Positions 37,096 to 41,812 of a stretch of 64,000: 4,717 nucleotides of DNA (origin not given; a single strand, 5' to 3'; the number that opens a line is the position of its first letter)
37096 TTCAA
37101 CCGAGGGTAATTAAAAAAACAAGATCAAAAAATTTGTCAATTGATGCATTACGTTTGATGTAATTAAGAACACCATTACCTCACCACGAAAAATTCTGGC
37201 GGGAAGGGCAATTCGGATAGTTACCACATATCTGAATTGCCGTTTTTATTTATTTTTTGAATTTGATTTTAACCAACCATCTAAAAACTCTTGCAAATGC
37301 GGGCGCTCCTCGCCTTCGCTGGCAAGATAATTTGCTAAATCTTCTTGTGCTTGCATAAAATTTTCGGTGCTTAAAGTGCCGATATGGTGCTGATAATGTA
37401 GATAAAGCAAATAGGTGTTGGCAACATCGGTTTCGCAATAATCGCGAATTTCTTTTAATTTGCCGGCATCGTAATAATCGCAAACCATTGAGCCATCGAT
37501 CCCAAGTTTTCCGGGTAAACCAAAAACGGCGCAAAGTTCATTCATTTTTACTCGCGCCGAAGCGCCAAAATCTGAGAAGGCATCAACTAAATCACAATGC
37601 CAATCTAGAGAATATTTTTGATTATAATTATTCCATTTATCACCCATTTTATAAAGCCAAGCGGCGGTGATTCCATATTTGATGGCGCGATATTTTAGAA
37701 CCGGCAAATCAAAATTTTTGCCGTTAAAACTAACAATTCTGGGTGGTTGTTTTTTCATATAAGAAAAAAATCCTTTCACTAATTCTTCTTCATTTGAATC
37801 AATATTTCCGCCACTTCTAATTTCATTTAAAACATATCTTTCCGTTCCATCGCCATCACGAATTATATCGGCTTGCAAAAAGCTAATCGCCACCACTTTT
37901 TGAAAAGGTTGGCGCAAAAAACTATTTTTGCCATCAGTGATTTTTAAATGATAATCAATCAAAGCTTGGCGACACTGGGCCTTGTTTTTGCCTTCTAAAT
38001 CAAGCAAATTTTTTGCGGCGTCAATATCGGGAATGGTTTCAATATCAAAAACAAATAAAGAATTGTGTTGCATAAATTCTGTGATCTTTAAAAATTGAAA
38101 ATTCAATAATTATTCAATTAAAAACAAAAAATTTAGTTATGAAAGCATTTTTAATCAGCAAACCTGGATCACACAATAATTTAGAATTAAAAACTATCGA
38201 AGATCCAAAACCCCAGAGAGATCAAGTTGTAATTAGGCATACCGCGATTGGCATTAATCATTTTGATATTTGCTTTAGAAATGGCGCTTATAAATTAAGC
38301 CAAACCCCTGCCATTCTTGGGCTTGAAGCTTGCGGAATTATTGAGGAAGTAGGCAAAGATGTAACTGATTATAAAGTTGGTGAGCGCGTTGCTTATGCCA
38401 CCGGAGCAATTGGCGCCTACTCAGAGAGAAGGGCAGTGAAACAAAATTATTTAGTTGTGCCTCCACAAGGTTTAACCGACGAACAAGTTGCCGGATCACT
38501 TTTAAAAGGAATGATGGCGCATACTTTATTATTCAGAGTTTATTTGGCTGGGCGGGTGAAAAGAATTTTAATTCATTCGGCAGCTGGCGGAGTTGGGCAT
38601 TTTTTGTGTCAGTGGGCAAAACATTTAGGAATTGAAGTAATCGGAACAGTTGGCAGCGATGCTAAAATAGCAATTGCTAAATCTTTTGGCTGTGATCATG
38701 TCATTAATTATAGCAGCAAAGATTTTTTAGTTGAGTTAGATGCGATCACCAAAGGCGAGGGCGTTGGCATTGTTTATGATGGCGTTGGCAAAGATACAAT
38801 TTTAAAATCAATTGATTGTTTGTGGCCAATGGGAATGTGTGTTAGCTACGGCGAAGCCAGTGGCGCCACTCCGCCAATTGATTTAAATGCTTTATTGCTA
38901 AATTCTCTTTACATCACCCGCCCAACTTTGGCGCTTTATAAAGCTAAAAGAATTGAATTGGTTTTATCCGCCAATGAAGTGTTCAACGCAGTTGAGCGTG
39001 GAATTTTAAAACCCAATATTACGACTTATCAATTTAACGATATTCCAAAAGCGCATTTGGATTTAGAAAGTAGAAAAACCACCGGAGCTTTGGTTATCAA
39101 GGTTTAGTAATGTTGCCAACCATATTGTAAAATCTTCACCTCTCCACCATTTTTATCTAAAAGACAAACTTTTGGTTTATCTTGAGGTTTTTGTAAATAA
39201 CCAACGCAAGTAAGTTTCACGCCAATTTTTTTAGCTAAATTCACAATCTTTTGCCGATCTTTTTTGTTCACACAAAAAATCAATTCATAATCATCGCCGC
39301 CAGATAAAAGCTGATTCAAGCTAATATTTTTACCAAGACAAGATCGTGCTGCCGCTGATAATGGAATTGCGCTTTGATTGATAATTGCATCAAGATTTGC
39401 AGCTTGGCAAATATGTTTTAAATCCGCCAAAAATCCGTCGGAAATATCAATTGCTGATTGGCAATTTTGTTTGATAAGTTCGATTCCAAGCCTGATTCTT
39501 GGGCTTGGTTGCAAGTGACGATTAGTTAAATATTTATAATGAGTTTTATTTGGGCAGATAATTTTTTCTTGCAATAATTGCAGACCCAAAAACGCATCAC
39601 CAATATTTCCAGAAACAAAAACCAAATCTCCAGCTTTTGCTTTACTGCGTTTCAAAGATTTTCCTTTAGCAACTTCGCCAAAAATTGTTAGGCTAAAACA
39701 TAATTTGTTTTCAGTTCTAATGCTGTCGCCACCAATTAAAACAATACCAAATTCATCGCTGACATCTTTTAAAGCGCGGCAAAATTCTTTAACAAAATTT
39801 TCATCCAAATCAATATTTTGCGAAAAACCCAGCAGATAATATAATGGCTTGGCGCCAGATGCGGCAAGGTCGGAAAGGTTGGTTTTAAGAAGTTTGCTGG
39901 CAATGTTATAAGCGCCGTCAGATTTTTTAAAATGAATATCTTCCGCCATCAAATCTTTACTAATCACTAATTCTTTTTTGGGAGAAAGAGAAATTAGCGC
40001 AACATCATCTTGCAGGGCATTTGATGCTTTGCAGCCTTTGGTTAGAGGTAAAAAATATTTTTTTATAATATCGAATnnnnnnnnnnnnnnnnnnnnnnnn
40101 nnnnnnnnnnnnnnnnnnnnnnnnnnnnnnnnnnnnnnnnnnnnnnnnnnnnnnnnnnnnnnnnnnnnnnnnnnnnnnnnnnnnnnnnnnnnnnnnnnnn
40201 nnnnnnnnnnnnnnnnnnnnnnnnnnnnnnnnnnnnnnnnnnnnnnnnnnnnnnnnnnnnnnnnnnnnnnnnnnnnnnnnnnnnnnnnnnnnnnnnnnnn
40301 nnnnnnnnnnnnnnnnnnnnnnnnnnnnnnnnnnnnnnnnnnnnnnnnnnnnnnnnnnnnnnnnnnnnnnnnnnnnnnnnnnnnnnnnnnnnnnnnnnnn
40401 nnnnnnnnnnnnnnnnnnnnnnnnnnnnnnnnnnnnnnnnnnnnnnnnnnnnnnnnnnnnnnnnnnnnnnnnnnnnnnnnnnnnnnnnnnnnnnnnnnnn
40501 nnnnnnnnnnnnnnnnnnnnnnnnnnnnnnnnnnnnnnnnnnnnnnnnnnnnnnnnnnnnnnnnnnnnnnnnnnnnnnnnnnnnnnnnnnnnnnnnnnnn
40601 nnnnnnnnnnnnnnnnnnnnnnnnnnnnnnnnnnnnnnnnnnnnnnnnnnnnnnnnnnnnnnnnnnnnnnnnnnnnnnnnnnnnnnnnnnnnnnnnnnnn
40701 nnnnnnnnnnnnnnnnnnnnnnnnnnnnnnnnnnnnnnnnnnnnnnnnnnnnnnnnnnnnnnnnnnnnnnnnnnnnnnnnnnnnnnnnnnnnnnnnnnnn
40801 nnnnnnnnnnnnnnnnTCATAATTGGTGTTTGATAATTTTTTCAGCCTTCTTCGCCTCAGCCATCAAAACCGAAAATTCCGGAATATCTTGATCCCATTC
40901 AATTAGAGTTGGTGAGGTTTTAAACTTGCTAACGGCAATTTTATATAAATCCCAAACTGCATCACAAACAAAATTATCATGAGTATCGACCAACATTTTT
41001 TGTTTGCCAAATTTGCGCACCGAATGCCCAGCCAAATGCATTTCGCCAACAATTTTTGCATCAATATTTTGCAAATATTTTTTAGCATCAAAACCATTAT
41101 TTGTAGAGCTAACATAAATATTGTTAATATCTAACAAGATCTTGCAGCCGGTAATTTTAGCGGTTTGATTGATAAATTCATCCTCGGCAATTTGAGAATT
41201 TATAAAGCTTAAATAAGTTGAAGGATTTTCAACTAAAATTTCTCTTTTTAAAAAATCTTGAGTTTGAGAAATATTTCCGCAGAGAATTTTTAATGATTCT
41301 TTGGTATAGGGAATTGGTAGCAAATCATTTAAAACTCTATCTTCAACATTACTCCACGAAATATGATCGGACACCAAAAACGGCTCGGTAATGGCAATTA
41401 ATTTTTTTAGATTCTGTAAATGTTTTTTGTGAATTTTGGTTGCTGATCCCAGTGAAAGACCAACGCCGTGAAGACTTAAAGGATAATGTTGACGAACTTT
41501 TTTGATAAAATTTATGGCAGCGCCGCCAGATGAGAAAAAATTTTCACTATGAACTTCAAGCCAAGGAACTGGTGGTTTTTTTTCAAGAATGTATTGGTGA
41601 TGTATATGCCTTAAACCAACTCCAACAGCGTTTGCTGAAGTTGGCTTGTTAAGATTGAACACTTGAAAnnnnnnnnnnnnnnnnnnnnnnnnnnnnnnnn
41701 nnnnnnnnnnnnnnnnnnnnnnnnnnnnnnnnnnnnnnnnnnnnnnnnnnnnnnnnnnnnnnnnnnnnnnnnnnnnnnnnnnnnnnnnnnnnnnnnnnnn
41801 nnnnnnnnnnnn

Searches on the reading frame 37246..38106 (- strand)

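Call 79: search_protein_families(library=pfam, proteins=[window:37246-38106:-], max_evalue=0.01)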
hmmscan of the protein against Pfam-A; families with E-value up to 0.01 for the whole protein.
window:37246-38106:- (286 aa): 3 families
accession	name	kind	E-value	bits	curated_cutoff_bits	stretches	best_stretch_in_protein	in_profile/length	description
PF10108.15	DNA_pol_B_exo2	-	6.2e-71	238.9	24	1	62-278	2-213/213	Predicted 3'-5' exonuclease related to the exonuclease domain of PolB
PF13482.12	RNase_H_2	-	2.5e-09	37.7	22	1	103-236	40-162/165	RNase_H superfamily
PF03104.25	DNA_pol_B_exo1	-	4.1e-07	30.1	23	1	103-146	140-184/242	DNA polymerase family B, exonuclease domain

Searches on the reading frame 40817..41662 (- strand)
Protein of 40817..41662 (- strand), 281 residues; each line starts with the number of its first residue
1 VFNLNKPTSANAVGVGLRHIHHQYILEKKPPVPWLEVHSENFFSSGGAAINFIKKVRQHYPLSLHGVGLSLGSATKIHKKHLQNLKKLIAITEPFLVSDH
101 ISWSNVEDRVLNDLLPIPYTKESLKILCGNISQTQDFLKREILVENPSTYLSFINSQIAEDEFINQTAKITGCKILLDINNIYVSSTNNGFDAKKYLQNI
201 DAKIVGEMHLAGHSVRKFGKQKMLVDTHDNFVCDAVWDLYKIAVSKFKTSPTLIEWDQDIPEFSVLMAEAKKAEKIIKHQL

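Call 3: search_protein_families(library=pfam, proteins=[window:40817-41662:-], max_evalue=1)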
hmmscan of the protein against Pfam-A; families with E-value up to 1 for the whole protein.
window:40817-41662:- (281 aa): 1 family
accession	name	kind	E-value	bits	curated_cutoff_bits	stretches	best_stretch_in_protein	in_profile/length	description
PF05114.20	MbnB_TglH_ChrH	-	1.9e-100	335.9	25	1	13-277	2-262/263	RiPP precursor modification enzyme MbnB/TglH/ChrH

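Call 4: search_protein_families(library=ncbifam, proteins=[window:40817-41662:-], max_evalue=1)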
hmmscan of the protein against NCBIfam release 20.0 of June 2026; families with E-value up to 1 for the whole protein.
window:40817-41662:- (281 aa): 5 families
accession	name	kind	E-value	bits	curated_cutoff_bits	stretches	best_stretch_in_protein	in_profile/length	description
NF050167.1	MNIO_BufB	equivalog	3.9e-111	370.6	310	1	13-274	1-262/262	MNIO family bufferin maturase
NF003818.2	PRK05409.1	equivalog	2e-66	224.3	360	1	13-275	2-262/264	HvfB family MNIO-type RiPP peptide maturase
NF050151.1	RiPP_MNIO_ApyH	equivalog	8.4e-19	67.8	400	1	7-278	7-281/283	multinuclear non-heme iron-dependent oxidative enzyme ApyH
TIGR04159.2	methbact_MbnB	equivalog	1.1e-16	61.2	325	1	79-259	67-240/261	methanobactin biosynthesis protein MbnB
NF050165.1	MNIO_ChrH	equivalog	5.1e-14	52.1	600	1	63-248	60-248/363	MNIO family chryseobactin maturase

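Call 46: search_solved_structures(query=window:40817-41662:-, show_alignments=2)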
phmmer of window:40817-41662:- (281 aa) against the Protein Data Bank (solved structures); distinct sequences matched with E-value up to 0.001: 8.
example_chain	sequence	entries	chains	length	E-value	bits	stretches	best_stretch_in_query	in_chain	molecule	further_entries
3bww_A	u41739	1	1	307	8.7e-40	140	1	26-228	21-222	Protein of unknown function DUF692/COG3220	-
8hci_D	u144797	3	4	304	9.3e-12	48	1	117-261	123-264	DUF692 family protein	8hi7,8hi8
7tcr_A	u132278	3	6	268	1.7e-07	34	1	84-260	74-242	Methanobactin biosynthesis cassette protein MbnB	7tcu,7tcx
7tcw_A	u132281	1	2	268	3.1e-06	29.9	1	84-260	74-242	Methanobactin biosynthesis cassette protein MbnB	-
7fc0_B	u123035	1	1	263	3.8e-06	29.6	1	84-238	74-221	Methanobactin biosynthesis cassette protein MbnB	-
7fc0_E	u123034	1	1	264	3.8e-06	29.6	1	84-238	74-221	Methanobactin biosynthesis cassette protein MbnB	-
7dz9_B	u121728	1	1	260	3.3e-05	26.5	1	84-240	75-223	cpMbnB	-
7dz9_A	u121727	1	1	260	3.3e-05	26.5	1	84-240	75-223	MbnB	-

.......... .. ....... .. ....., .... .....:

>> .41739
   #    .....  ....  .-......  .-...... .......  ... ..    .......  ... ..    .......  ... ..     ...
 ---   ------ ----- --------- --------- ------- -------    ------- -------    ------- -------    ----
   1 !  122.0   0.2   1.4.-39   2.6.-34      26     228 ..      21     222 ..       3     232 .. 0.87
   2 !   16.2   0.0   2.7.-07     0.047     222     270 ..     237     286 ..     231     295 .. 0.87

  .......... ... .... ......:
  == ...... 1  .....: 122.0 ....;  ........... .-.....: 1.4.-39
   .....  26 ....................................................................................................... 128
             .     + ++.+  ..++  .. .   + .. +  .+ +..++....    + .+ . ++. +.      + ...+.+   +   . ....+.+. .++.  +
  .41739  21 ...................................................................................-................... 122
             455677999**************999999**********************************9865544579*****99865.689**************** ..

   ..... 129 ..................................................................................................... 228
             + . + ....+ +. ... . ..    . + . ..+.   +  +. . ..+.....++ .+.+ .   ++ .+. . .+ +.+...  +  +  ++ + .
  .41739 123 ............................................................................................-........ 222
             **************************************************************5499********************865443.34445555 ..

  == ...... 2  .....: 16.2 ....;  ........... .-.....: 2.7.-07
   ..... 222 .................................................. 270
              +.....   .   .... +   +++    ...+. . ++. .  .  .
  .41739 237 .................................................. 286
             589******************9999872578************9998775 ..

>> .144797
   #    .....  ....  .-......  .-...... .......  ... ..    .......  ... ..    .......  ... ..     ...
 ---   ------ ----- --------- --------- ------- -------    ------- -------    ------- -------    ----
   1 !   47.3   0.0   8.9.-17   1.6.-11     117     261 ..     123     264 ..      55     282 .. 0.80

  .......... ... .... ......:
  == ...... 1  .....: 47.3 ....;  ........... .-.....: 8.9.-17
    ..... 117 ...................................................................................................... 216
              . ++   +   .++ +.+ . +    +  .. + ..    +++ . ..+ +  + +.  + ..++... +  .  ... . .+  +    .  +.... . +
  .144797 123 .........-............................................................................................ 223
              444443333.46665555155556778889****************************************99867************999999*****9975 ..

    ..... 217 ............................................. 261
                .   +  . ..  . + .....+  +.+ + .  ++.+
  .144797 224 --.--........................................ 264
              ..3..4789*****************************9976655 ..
